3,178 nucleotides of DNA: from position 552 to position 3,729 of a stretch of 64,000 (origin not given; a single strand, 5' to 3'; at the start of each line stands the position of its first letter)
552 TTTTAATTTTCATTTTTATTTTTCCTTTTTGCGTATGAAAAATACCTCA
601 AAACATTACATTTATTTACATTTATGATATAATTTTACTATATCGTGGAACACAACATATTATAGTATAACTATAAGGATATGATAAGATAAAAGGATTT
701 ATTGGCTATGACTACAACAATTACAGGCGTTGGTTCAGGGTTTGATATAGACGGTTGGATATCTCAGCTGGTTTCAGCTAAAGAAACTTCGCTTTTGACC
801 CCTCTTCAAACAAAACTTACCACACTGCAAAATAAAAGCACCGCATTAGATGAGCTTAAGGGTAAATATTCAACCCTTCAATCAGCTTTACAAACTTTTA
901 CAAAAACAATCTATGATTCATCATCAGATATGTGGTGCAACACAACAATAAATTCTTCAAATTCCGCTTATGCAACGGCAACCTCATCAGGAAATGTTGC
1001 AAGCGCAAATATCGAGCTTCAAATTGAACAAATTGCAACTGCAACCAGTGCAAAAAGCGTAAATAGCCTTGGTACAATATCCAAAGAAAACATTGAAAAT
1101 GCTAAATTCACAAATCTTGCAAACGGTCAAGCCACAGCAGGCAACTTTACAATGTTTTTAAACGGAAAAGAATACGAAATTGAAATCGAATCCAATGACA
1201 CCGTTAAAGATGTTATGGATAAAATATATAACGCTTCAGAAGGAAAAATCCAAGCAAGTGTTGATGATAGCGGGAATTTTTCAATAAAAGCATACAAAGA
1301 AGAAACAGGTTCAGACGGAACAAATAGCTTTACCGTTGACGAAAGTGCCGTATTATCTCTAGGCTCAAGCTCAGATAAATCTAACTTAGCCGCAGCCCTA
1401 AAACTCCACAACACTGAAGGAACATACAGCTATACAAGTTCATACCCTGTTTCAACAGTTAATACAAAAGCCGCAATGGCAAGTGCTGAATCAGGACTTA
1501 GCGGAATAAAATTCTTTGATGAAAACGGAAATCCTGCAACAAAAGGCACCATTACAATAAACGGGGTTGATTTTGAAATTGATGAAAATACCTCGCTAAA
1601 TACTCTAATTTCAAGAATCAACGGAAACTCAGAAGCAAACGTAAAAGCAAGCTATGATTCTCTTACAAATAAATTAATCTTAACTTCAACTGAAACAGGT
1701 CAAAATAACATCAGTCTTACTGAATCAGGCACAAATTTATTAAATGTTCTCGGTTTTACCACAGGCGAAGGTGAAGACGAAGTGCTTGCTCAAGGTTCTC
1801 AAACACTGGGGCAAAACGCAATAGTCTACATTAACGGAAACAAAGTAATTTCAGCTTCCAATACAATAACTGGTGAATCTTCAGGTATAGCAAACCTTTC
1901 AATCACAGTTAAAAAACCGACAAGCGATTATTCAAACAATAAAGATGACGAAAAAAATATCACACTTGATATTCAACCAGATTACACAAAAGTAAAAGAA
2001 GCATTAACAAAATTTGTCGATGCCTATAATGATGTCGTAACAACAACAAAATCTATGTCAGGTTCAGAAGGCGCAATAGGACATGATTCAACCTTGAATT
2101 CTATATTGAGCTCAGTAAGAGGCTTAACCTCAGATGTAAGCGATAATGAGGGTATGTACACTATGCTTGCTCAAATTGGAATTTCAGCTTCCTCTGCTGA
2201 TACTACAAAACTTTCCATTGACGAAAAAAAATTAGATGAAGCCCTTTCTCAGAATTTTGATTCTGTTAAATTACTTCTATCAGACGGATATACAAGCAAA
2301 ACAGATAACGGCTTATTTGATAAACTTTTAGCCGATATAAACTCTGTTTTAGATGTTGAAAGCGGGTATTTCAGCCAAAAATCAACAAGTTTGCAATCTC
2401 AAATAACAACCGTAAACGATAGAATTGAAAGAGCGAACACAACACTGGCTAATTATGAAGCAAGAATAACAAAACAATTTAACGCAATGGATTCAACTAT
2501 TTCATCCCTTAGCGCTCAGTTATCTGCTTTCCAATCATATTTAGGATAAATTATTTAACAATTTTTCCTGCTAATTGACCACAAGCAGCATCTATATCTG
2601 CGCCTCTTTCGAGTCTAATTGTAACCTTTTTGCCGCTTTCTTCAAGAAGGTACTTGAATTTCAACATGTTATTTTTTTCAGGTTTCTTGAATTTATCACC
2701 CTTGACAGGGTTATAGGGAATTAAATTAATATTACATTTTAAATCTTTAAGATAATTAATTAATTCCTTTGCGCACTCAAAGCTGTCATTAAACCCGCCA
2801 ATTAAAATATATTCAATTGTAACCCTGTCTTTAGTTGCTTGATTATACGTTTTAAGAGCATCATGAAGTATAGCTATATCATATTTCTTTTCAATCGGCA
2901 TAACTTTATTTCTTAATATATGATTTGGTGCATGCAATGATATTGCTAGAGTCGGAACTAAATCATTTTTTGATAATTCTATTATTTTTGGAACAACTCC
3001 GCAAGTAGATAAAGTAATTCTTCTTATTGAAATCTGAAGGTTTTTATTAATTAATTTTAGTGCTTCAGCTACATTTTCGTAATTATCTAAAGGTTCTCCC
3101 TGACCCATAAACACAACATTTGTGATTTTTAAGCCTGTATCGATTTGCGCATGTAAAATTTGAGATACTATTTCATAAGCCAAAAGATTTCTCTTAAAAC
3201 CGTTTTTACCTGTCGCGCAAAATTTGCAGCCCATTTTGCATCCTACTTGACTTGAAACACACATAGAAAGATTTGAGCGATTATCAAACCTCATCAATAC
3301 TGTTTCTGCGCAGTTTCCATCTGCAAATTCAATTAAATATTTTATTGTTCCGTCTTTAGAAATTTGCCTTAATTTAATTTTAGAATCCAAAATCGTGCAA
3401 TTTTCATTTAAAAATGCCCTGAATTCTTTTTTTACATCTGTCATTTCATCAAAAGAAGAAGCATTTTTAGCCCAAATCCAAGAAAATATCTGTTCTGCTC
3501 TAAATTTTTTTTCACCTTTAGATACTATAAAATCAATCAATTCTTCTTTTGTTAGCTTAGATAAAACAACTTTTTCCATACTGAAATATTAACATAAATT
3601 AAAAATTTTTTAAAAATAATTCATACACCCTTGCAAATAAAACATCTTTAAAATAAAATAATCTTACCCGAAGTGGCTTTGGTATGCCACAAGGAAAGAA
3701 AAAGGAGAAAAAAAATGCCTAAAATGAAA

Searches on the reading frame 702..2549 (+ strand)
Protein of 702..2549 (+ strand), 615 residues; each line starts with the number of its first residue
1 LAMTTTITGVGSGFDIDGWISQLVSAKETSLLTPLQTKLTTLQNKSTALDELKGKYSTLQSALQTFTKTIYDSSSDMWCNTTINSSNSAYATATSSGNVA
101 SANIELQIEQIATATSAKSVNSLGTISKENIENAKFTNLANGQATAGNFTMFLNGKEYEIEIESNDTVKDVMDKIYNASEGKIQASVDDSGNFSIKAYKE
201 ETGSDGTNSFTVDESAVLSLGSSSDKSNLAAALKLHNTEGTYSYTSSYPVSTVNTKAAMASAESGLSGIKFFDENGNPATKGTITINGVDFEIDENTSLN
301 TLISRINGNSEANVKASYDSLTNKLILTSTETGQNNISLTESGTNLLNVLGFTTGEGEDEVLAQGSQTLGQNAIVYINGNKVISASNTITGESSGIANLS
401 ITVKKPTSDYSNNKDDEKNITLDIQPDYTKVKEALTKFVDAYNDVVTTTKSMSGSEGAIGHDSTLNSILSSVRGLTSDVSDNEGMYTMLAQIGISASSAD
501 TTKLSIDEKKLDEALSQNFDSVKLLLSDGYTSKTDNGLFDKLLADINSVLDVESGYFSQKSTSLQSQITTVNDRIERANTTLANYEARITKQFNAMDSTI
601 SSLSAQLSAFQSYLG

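Call 38: search_protein_families(library=pfam, proteins=[window:702-2549:+], max_evalue=0.0001)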
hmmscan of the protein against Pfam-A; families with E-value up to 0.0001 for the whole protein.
window:702-2549:+ (615 aa): 2 families
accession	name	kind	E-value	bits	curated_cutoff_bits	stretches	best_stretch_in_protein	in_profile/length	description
PF07195.17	FliD_C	-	8.4e-43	146.9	25.4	1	370-603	1-234/236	Flagellar hook-associated protein 2 C-terminus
PF02465.23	FliD_N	-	5.3e-16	59.5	24.8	1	12-114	1-96/97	Flagellar hook-associated protein 2 N-terminus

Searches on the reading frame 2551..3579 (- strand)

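Call 38: search_protein_families(library=pfam, proteins=[window:2551-3579:-], max_evalue=0.0001)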
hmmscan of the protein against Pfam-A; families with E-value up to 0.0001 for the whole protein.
window:2551-3579:- (342 aa): 2 families
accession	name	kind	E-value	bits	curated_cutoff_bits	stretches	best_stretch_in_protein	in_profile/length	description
PF21016.3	RlmN_N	-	1.4e-18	66.8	24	1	6-63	3-60/60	Ribosomal RNA large subunit methyltransferase N-terminal domain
PF04055.27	Radical_SAM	-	2e-18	67.5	29.5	1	109-266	2-157/166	Radical SAM superfamily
